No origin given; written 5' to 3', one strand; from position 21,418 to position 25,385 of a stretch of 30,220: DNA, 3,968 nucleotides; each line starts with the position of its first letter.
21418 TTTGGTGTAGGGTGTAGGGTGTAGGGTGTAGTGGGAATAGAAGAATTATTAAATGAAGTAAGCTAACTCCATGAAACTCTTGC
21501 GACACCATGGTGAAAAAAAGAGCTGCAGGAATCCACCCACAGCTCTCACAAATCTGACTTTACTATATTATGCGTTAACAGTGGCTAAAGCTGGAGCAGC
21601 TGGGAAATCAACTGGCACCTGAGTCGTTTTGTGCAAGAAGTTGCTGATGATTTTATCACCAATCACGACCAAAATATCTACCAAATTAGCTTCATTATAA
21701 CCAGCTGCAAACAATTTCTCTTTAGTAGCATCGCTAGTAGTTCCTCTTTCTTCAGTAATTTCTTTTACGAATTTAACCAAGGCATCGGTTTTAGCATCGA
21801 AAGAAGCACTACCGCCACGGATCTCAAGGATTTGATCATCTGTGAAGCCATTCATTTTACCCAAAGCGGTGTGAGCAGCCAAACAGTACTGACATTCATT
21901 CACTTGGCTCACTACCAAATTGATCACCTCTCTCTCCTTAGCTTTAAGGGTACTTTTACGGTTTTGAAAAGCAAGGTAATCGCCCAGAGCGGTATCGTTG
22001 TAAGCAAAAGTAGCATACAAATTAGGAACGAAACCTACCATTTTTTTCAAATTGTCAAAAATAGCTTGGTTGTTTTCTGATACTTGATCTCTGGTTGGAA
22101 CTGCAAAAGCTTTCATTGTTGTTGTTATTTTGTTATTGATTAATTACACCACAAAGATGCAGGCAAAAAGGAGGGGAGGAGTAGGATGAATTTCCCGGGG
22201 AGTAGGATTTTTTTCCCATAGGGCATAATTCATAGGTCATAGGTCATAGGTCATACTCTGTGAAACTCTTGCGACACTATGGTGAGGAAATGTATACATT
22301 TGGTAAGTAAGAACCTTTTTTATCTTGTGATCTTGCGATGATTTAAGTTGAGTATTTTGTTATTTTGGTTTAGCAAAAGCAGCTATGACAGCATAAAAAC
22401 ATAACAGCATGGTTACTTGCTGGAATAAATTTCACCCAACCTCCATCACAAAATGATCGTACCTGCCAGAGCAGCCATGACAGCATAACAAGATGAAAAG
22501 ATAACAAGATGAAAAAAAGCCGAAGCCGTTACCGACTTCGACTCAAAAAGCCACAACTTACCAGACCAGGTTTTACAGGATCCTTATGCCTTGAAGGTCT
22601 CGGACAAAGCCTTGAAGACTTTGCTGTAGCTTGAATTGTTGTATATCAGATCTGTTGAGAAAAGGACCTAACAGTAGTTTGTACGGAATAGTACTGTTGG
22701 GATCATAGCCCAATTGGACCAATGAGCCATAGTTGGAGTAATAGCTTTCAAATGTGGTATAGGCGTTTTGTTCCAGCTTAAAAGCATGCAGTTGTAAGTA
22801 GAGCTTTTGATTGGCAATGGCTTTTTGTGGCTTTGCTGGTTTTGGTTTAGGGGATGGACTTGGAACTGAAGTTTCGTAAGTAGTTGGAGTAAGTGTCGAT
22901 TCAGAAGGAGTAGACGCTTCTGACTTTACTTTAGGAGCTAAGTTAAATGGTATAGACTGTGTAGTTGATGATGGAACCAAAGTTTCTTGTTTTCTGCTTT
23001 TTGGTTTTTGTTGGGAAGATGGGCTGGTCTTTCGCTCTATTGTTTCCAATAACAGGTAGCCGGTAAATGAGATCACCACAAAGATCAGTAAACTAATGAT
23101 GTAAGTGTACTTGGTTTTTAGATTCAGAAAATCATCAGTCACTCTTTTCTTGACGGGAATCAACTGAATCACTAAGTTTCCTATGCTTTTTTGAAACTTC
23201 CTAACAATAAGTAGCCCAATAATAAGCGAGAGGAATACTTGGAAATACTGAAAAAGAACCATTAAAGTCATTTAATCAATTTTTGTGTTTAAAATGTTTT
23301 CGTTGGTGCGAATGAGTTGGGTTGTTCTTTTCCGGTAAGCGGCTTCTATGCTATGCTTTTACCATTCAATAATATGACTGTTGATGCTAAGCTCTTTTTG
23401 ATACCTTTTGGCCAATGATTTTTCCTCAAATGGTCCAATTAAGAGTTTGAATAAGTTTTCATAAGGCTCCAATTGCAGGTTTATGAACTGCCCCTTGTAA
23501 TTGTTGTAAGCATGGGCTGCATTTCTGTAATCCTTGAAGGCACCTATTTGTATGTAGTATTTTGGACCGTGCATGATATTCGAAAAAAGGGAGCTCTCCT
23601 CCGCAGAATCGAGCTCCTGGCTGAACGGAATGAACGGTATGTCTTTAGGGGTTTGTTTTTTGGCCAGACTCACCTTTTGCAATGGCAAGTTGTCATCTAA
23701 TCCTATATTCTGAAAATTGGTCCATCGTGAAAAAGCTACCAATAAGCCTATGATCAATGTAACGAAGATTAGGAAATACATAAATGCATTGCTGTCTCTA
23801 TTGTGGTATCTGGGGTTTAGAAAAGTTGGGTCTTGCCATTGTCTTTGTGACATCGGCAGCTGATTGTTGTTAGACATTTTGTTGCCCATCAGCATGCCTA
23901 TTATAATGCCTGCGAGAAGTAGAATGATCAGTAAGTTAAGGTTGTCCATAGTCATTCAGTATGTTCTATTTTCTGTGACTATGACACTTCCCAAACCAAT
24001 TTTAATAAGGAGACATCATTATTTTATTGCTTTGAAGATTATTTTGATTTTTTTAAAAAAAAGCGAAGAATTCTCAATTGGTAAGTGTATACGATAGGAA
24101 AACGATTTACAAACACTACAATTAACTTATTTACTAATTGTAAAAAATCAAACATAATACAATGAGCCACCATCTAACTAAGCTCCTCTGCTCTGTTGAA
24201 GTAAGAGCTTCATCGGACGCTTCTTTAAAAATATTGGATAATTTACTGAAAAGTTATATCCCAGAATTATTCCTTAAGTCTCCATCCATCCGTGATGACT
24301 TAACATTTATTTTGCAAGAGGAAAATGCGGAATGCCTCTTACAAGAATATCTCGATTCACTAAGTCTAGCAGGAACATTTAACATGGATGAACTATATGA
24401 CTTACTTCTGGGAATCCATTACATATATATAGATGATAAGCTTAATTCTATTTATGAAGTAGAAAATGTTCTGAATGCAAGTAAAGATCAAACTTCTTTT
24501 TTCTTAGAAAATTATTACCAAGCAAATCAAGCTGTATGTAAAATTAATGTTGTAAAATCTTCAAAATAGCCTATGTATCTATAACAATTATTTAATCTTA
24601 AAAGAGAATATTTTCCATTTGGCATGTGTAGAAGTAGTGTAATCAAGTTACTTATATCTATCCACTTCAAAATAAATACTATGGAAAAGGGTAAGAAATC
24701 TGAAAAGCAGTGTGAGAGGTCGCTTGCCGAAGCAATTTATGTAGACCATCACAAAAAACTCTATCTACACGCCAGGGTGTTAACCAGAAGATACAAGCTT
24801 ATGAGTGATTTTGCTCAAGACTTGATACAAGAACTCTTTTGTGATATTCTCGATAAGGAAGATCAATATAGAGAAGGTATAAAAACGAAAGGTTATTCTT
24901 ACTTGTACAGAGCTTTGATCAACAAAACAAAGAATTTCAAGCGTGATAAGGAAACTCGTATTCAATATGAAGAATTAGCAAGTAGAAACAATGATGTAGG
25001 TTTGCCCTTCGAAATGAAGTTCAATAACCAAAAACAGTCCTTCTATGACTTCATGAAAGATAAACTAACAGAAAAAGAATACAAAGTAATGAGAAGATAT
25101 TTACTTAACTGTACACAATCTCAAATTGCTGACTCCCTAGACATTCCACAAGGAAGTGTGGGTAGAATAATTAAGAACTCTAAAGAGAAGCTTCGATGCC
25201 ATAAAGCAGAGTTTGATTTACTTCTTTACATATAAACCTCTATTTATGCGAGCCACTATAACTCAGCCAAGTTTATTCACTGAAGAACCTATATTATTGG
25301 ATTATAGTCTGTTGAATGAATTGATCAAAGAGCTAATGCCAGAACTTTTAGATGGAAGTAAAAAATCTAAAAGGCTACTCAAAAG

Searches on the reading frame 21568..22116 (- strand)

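Call 32: search_protein_families(library=pfam, proteins=[window:21568-22116:-], max_evalue=0.001)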
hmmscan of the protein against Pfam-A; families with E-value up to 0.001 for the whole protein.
window:21568-22116:- (182 aa): 1 family
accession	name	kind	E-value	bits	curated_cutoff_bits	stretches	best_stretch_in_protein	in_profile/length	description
PF02627.25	CMD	-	6.5e-15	55.3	23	1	48-108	14-71/84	Carboxymuconolactone decarboxylase family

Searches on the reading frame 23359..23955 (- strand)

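Call 75: search_protein_families(library=pfam, proteins=[window:23359-23955:-], max_evalue=0.01)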
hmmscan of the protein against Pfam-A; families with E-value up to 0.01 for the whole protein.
window:23359-23955:- (198 aa): 1 family
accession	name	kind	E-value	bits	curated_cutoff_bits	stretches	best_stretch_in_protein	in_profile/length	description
PF05036.18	SPOR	-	2.6e-10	40.9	21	1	132-192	4-66/76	SPOR domain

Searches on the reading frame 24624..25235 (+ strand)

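Call 3: search_protein_families(library=pfam, proteins=[window:24624-25235:+], max_evalue=0.01)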
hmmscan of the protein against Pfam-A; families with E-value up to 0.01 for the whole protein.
window:24624-25235:+ (203 aa): 4 families
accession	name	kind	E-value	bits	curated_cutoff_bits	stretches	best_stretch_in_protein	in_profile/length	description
PF04545.22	Sigma70_r4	-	8.5e-06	25.6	24.1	1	146-191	3-49/50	Sigma-70, region 4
PF04542.20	Sigma70_r2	-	2.4e-05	24.5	24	1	53-110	16-69/71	Sigma-70 region 2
PF00196.25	GerE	-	0.00048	20.1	23.5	1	147-193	2-48/57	Bacterial regulatory proteins, luxR family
PF08281.18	Sigma70_r4_2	-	0.0012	18.9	25.7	1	147-190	10-54/54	Sigma-70, region 4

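Call 4: search_protein_families(library=ncbifam, proteins=[window:24624-25235:+], max_evalue=0.01)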
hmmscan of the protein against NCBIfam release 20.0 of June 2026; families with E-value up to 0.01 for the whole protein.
window:24624-25235:+ (203 aa): 21 families
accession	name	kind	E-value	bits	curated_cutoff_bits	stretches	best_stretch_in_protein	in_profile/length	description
TIGR02937.1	sigma70-ECF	superfamily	5e-14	52.3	42.9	1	35-191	3-162/165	sigma-70 family RNA polymerase sigma factor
TIGR02985.1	Sig70_bacteroi1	subfamily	9.2e-10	39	126.4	1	37-191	5-159/162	RNA polymerase sigma-70 factor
TIGR02983.1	SigE-fam_strep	subfamily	4e-08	33.3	141.55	1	36-192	9-156/162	SigE family RNA polymerase sigma factor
NF009189.0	PRK12537.1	equivalog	1.3e-07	31.3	261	1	29-191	19-178/182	RNA polymerase sigma factor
TIGR02980.1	SigBFG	subfamily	5.6e-06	26.2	234.35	1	146-191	177-223/227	SigB/SigF/SigG family RNA polymerase sigma factor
TIGR02989.1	Sig-70_gvs1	subfamily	3.9e-05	23.6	124.55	1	37-191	5-155/158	RNA polymerase sigma-70 factor, Rhodopirellula/Verrucomicrobium family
NF005514.0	PRK07122.1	subfamily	5.5e-05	22.4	372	1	144-191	212-260/264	RNA polymerase sigma factor SigF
NF009193.0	PRK12541.1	equivalog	0.0001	22.6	171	1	35-115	7-84/161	RNA polymerase sigma factor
NF009195.0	PRK12543.1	subfamily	0.00023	20.7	197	1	36-194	23-178/192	RNA polymerase sigma factor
NF006930.0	PRK09415.1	subfamily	0.00052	19.9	198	1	61-109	40-86/179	RNA polymerase factor sigma C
NF045758.2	YlxM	equivalog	0.00053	20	80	1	136-197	5-67/72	YlxM family DNA-binding protein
NF008893.0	PRK11924.2-3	equivalog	0.00099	18.7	331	1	33-191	21-177/181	RNA polymerase sigma factor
TIGR02947.1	SigH_actino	hypoth_equivalog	0.0011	18.6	251.55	1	44-113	22-85/193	RNA polymerase sigma-70 factor, TIGR02947 family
NF009166.1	PRK12513.1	equivalog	0.0015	18.2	206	1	36-115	25-98/193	RNA polymerase sigma factor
TIGR02885.1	spore_sigF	equivalog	0.0027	17.6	321.45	1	146-191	182-228/231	RNA polymerase sporulation sigma factor SigF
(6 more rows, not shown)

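Call 5: search_protein_families(library=padloc, proteins=[window:24624-25235:+], max_evalue=0.01)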
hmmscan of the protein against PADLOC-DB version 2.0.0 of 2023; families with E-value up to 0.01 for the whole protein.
window:24624-25235:+ (203 aa): 2 families
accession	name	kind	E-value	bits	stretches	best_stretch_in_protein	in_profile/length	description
PDLC01851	CARF3--CARF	-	0.0037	14.7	1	131-193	193-255/279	-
PDLC01153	HTH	-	0.0057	14.5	0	60-170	43-162/213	HTH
